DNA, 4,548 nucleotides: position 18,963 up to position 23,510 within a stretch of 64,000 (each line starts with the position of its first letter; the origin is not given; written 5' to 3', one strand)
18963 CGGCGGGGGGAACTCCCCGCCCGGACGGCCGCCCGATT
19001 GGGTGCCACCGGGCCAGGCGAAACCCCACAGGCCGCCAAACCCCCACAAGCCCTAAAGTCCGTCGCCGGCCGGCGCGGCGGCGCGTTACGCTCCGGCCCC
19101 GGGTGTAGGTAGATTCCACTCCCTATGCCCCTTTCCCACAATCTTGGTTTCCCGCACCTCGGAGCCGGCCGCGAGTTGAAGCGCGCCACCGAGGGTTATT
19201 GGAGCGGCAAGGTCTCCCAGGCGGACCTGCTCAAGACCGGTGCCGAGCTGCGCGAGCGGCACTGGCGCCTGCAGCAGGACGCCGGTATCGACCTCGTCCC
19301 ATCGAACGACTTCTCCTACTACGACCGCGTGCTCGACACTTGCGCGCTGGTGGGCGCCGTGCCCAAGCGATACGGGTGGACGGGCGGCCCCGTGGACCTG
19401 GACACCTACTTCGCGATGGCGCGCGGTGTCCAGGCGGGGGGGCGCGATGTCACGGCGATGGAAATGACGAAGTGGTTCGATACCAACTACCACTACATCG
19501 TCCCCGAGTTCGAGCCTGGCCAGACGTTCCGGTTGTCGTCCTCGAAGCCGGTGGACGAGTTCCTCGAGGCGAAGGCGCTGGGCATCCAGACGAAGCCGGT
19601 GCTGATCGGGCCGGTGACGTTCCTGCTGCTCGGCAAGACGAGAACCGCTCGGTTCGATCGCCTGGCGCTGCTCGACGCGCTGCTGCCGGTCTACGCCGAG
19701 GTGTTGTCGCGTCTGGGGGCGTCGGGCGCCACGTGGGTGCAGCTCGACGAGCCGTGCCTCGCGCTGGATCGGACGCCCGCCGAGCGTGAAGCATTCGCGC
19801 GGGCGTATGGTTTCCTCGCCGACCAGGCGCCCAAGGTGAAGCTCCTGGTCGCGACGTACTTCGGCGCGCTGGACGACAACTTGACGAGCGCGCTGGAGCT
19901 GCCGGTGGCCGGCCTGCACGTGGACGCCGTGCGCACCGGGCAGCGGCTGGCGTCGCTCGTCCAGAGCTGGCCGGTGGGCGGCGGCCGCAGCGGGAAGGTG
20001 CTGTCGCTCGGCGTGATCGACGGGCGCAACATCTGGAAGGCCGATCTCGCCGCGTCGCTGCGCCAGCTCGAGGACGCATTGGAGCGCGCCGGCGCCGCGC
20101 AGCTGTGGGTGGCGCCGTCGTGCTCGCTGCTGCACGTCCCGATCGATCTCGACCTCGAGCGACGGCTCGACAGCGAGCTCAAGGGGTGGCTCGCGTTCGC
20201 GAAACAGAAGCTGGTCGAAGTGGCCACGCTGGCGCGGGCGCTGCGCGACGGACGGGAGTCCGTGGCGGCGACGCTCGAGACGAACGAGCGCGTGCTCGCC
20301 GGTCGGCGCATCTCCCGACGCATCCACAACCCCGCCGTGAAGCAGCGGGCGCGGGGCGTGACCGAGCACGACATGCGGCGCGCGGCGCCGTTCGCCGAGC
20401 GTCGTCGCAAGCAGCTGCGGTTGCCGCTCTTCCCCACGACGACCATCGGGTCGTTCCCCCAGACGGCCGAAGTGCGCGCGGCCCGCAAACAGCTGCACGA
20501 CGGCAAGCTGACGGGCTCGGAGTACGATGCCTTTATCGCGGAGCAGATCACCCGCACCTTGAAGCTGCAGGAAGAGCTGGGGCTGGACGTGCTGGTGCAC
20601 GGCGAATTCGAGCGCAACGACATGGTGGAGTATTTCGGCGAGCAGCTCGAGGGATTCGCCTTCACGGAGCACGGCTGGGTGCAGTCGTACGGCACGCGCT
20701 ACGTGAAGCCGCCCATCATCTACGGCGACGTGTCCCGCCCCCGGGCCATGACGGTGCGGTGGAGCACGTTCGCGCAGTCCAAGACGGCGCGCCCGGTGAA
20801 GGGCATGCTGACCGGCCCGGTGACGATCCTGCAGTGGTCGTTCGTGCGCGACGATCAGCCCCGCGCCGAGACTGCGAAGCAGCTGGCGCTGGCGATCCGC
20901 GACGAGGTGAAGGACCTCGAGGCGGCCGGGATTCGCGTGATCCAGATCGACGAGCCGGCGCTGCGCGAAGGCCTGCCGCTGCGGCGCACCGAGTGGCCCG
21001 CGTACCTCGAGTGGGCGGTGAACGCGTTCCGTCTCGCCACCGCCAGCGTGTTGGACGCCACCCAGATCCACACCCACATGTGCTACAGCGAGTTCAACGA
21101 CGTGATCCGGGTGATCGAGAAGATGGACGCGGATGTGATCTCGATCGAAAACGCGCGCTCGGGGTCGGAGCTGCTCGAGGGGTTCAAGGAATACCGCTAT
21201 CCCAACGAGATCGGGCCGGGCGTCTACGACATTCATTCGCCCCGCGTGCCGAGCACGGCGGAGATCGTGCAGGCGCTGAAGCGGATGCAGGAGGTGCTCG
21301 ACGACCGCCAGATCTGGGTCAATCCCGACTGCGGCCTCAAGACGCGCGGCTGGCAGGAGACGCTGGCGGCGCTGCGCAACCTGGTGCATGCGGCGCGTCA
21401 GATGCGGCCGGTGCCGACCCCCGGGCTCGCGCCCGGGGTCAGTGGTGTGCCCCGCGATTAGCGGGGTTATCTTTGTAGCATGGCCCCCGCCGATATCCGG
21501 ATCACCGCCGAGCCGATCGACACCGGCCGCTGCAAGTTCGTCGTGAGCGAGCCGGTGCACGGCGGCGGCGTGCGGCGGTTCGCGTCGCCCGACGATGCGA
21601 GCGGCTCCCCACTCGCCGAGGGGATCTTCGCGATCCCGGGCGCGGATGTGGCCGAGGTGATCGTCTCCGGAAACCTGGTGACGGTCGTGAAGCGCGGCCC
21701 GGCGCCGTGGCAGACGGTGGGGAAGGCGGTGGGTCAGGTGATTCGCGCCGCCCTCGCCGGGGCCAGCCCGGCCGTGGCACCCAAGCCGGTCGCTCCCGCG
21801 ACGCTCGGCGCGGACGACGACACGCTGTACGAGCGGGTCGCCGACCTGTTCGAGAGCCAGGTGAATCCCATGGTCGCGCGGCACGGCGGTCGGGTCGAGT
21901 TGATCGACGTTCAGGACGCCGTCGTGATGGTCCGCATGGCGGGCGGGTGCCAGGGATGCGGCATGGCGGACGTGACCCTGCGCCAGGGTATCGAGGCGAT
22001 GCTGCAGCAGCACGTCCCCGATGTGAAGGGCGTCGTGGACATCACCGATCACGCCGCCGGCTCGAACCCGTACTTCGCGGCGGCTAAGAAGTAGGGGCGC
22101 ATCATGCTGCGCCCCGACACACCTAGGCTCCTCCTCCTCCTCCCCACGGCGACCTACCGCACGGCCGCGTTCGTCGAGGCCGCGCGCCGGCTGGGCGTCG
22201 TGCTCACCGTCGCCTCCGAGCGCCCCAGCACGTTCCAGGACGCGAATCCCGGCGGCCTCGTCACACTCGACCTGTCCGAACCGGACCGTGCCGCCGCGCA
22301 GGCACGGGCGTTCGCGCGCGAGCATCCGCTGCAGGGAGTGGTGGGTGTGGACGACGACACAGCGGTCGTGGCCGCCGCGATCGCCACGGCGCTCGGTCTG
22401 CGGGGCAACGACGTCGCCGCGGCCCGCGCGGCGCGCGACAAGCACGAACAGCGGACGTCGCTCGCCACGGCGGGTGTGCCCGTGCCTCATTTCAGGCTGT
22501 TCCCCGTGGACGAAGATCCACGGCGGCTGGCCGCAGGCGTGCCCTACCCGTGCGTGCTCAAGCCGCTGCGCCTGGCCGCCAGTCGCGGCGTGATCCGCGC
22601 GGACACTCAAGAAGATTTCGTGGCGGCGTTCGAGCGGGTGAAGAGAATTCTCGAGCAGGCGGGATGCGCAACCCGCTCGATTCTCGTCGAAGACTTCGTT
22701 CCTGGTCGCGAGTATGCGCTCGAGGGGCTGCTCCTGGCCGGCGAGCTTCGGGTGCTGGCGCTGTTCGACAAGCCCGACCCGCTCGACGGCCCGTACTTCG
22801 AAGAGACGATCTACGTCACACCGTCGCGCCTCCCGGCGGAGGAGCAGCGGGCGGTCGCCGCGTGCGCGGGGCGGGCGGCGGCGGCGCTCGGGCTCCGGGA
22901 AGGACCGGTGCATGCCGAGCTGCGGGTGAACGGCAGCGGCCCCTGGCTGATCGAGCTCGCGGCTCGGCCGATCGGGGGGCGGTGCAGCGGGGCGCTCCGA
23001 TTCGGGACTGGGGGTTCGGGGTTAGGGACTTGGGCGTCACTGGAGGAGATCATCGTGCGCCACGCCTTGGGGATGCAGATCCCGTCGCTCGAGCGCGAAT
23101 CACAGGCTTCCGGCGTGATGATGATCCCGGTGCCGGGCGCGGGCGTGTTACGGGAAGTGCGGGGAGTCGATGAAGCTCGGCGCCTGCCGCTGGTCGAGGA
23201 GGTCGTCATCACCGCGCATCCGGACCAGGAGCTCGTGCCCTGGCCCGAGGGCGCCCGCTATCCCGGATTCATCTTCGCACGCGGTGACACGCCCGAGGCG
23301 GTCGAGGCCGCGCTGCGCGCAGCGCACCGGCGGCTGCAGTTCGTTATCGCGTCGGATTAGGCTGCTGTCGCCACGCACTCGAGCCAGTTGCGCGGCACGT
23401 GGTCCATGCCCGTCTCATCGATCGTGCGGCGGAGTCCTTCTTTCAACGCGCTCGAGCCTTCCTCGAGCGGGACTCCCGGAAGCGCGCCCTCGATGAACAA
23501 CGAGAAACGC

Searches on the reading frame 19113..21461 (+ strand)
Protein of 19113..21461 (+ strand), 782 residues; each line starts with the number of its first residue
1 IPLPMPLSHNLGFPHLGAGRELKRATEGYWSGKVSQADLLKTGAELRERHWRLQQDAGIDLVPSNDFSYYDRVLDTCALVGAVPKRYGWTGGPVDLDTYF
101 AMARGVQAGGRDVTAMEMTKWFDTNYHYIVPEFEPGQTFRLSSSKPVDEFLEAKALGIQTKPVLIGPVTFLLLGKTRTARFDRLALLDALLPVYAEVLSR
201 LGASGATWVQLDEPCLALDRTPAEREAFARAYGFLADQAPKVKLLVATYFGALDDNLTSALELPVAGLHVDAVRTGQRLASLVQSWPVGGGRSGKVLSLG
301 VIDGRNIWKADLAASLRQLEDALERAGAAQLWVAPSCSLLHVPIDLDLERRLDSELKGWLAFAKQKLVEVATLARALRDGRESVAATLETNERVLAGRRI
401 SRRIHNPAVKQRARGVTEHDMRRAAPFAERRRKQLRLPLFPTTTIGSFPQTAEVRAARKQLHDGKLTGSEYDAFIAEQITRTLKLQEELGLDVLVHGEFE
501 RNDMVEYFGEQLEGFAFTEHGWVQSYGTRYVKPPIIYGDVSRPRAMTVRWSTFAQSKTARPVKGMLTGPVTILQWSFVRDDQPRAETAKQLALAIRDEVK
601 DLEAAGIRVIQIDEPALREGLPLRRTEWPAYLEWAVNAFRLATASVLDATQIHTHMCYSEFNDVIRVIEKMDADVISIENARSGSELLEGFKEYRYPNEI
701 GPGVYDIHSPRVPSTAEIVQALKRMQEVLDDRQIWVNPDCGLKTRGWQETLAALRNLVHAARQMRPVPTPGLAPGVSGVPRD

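Call 60: search_protein_families(library=pfam, proteins=[window:19113-21461:+], max_evalue=0.001)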
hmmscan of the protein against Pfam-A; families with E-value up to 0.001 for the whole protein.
window:19113-21461:+ (782 aa): 2 families
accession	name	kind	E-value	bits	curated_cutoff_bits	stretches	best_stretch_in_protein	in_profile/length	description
PF01717.24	Meth_synt_2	-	1.1e-158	528.2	21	1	440-762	1-323/324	Cobalamin-independent synthase, Catalytic domain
PF08267.18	Meth_synt_1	-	2.2e-131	438.5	27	2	8-324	2-310/313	Cobalamin-independent synthase, N-terminal domain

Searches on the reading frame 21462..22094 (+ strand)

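Call 60: search_protein_families(library=pfam, proteins=[window:21462-22094:+], max_evalue=0.001)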
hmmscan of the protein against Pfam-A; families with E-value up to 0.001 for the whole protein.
window:21462-22094:+ (210 aa): 2 families
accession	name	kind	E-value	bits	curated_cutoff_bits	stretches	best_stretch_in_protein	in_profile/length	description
PF01106.22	NifU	-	3.6e-23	81.9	27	1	126-192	1-67/67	NifU-like domain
PF08712.16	Nfu_N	-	1.3e-10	41.6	27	1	24-98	12-85/88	Scaffold protein Nfu/NifU N terminal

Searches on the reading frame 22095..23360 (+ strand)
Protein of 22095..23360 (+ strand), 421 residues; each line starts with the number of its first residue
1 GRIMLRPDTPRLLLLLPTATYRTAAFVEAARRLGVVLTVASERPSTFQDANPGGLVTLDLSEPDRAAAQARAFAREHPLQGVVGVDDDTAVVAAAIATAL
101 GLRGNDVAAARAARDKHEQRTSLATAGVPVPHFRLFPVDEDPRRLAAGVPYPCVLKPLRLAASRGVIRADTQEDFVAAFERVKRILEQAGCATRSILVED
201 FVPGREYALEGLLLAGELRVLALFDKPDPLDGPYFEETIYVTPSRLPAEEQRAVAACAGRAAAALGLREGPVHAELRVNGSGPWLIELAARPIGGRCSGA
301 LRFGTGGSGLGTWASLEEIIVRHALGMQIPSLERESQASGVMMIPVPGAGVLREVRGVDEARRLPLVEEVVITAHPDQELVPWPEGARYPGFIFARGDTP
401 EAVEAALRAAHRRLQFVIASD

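Call 60: search_protein_families(library=pfam, proteins=[window:22095-23360:+], max_evalue=0.001)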
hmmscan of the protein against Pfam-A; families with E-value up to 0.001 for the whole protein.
window:22095-23360:+ (421 aa): 7 families
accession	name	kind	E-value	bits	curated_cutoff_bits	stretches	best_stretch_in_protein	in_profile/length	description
PF13535.11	ATP-grasp_4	-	4.8e-33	114.5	27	1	150-298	2-158/160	ATP-grasp domain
PF18603.7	LAL_C2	-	4e-18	65.9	29.4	1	343-418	2-77/78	L-amino acid ligase C-terminal domain 2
PF18130.6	ATPgrasp_N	-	1.2e-11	45.4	27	1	27-102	1-79/81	ATP-grasp N-terminal domain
PF01071.24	GARS_A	-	2.7e-06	27.8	27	1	120-212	7-99/194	Phosphoribosylglycinamide synthetase, ATP-grasp (A) domain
PF02222.28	ATP-grasp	-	0.00014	22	27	0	123-292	3-163/179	ATP-grasp domain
PF07478.18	Dala_Dala_lig_C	-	0.00018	21.5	24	1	125-268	4-152/204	D-ala D-ala ligase C-terminus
PF02655.19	ATP-grasp_3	-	0.00061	20.4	23.2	0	114-294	2-159/160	ATP-grasp domain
